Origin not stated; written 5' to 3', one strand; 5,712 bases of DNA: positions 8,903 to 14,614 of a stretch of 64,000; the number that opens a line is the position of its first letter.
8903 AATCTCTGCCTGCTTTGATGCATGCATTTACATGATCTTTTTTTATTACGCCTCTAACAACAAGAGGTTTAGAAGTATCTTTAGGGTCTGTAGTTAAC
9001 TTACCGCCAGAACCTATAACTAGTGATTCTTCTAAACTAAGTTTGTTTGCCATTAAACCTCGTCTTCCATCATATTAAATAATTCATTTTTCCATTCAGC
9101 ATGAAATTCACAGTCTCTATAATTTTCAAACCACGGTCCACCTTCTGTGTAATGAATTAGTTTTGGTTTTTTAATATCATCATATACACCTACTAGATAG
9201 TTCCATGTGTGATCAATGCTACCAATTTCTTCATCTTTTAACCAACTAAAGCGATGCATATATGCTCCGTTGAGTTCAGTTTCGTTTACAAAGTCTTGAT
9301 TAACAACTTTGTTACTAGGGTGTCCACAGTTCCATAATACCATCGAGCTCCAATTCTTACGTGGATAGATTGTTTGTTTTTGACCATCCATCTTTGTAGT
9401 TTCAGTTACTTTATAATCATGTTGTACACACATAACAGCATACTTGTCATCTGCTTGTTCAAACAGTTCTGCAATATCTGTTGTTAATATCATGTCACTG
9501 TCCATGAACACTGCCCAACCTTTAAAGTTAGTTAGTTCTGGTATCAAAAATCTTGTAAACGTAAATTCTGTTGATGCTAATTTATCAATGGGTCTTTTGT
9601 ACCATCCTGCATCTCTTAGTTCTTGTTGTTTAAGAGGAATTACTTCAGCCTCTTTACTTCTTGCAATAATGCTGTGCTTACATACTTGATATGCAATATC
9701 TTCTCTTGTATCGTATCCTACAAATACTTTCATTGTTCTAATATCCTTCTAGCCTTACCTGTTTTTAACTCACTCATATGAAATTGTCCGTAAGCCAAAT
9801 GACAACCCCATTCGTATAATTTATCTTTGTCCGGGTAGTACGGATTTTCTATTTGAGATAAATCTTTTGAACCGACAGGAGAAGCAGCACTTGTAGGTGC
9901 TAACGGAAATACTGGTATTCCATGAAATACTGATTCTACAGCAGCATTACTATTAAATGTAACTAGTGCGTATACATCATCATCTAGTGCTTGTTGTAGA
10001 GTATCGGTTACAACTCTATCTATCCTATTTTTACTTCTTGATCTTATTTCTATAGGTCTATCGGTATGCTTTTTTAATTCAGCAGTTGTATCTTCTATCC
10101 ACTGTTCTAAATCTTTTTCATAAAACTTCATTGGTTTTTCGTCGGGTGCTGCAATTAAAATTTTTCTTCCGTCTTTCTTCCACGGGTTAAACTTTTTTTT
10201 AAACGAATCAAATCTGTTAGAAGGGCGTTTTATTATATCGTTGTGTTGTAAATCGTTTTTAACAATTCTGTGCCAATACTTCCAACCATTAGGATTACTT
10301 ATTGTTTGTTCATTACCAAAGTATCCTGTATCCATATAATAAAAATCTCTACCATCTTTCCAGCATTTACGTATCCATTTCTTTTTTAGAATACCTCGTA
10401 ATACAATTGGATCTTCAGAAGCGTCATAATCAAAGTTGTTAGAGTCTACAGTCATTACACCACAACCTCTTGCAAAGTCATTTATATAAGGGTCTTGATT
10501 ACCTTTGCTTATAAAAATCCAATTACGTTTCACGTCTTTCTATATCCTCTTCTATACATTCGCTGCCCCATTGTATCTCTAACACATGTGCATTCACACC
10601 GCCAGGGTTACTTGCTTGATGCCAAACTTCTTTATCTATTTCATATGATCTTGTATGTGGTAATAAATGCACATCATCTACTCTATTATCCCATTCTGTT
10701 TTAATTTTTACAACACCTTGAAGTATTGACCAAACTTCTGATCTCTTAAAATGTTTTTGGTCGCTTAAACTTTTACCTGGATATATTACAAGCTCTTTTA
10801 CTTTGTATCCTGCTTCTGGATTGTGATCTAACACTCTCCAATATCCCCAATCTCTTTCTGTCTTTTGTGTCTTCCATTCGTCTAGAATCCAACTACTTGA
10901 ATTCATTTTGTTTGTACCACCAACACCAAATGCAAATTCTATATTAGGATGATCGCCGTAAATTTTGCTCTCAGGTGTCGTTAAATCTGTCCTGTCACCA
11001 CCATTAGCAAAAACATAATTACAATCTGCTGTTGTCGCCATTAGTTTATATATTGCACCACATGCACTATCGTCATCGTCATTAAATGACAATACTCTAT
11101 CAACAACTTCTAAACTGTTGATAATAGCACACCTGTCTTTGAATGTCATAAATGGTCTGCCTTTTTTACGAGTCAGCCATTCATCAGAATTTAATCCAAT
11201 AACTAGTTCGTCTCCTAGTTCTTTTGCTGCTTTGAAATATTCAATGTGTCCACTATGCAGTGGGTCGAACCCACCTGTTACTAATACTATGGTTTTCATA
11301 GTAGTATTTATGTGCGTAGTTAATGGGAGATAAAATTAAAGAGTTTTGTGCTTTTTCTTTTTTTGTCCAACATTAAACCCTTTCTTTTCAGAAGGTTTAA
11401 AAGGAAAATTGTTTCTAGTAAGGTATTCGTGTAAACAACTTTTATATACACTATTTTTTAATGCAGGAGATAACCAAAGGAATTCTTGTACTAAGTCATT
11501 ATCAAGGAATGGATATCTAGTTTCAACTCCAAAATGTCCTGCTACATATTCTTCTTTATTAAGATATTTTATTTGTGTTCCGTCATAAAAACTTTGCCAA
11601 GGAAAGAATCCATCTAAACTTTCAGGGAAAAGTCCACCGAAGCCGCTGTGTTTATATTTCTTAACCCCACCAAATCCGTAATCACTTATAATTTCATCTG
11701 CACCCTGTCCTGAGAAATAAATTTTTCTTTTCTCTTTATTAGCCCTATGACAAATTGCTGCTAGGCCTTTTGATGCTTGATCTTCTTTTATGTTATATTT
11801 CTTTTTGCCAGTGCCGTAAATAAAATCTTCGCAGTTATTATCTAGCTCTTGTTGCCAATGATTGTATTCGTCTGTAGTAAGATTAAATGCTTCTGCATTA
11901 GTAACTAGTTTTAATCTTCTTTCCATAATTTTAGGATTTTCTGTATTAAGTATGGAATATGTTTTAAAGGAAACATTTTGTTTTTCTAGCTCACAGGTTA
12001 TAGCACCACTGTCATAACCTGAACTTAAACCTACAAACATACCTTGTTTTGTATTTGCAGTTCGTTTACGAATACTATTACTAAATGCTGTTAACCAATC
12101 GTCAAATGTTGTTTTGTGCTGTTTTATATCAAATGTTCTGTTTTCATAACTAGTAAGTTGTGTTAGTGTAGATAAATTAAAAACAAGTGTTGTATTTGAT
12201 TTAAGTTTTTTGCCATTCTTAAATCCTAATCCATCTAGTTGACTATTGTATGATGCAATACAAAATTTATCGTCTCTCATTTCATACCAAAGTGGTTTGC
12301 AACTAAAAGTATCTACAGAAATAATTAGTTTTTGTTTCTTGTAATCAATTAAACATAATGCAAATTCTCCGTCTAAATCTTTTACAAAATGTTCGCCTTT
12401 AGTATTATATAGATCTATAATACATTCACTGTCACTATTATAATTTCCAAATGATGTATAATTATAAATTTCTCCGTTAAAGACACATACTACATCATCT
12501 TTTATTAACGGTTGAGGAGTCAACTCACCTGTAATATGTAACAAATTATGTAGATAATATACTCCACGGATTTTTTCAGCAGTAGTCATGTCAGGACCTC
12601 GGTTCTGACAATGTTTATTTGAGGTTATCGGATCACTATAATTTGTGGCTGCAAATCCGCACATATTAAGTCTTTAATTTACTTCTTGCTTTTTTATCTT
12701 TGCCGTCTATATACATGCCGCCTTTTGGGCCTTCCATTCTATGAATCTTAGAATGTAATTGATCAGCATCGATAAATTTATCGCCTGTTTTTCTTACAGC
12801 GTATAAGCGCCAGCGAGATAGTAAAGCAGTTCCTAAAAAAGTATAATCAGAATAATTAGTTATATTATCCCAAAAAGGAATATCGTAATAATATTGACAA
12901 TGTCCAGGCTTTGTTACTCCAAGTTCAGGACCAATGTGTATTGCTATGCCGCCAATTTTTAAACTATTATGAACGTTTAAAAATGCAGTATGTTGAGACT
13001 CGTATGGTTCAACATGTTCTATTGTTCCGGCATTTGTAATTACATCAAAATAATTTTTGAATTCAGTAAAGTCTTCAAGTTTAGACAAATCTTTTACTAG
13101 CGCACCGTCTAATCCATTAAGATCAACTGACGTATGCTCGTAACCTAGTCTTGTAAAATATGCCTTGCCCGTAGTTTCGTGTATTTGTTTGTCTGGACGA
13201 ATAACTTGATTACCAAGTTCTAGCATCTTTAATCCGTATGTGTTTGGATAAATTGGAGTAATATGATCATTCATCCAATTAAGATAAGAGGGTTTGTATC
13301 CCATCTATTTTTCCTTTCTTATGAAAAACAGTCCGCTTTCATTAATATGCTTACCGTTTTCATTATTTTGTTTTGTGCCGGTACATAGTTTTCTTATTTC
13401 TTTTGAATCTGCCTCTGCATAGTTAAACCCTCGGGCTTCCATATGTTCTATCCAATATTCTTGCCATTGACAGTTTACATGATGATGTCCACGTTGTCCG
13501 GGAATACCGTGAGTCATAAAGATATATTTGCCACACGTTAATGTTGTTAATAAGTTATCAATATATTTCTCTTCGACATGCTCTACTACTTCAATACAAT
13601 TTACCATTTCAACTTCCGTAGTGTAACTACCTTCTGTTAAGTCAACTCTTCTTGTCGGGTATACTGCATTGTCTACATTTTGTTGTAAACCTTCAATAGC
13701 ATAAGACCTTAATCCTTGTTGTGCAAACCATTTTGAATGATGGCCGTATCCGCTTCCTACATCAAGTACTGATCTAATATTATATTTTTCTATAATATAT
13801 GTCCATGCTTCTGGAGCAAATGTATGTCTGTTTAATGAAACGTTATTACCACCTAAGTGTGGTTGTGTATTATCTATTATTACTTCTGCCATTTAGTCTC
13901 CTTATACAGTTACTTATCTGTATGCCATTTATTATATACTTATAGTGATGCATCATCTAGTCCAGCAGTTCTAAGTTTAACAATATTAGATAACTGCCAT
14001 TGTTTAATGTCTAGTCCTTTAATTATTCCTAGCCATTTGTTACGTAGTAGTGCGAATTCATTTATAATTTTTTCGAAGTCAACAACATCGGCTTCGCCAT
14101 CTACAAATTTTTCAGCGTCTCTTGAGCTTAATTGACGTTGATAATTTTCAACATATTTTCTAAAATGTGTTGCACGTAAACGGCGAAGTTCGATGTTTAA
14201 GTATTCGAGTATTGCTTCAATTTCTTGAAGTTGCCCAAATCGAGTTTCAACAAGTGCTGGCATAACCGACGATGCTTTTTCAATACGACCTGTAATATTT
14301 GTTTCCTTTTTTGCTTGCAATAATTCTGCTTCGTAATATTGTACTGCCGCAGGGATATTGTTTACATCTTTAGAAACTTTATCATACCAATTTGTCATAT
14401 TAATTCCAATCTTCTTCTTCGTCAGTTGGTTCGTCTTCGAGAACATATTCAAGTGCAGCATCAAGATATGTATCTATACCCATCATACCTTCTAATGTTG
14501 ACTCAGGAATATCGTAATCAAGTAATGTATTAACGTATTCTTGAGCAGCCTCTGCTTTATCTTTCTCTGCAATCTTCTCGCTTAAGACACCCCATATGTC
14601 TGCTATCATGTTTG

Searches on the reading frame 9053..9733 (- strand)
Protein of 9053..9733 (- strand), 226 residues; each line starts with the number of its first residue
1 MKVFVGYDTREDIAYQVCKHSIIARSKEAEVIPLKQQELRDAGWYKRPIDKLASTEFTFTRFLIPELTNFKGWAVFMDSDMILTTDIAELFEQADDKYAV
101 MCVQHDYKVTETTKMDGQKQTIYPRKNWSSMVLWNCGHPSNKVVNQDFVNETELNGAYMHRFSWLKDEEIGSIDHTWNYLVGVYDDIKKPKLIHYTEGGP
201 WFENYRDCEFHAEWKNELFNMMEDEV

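Call 31: search_protein_families(library=pfam, proteins=[window:9053-9733:-])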
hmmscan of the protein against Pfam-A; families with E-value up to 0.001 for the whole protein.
window:9053-9733:- (226 aa): 1 family
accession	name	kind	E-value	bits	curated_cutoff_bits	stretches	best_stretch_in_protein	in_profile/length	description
PF01501.26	Glyco_transf_8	-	1.1e-05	25.6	24.3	0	48-197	76-244/253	Glycosyl transferase family 8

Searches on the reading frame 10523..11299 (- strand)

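Call 56: search_protein_families(library=pfam, proteins=[window:10523-11299:-])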
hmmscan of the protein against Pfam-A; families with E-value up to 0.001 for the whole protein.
window:10523-11299:- (258 aa): 2 families
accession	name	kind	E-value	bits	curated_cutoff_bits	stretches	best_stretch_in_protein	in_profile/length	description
PF01050.24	MannoseP_isomer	-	9.9e-18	64.9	23.6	1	145-257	10-115/116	Mannose-6-phosphate isomerase C-terminal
PF01467.32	CTP_transf_like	-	4.2e-14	53.3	21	1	7-76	2-70/133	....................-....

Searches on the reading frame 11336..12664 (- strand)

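Call 9: search_protein_families(library=pfam, proteins=[window:11336-12664:-])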
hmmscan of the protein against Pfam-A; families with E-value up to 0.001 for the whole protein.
window:11336-12664:- (442 aa): 4 families
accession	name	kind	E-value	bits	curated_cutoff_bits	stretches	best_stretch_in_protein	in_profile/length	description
PF13537.11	GATase_7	-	2.3e-19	70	25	1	47-143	10-121/123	Glutamine amidotransferase domain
PF13522.11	GATase_6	-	3.2e-14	53.5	27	1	35-138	12-129/130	Glutamine amidotransferase domain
PF00733.27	Asn_synthase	-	1.6e-12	48.2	21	1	193-331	5-137/354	Asparagine synthase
PF12481.13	DUF3700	-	0.00047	20.1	27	0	55-177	74-206/228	Aluminium induced protein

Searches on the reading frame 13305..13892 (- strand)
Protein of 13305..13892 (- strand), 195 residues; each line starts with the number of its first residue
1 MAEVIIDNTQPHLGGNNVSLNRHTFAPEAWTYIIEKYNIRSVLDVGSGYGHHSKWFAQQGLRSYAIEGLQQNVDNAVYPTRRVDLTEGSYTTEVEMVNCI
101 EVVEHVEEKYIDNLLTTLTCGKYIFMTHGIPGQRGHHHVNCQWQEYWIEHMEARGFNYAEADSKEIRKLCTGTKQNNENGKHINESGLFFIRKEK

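Call 9: search_protein_families(library=pfam, proteins=[window:13305-13892:-])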
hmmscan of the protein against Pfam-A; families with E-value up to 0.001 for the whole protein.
window:13305-13892:- (195 aa): 2 families
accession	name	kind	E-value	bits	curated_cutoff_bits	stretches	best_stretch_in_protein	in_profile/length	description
PF13489.12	Methyltransf_23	-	7.6e-05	22.9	27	1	41-125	25-116/164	Methyltransferase domain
PF08241.18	Methyltransf_11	-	0.00078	20.5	21.2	0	43-109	1-78/95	Methyltransferase domain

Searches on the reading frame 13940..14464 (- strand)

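Call 9: search_protein_families(library=pfam, proteins=[window:13940-14464:-])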
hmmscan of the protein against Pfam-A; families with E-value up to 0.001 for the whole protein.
window:13940-14464:- (174 aa): 0 families

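Call 64: search_protein_families(library=phrogs, proteins=[window:13940-14464:-])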
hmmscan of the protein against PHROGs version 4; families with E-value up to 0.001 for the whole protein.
window:13940-14464:- (174 aa): 1 family
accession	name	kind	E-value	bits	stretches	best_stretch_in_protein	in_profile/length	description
phrog_231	-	DNA, RNA and nucleotide metabolism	2.2e-13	51.7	1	54-167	14-138/142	UvsY-like recombination mediator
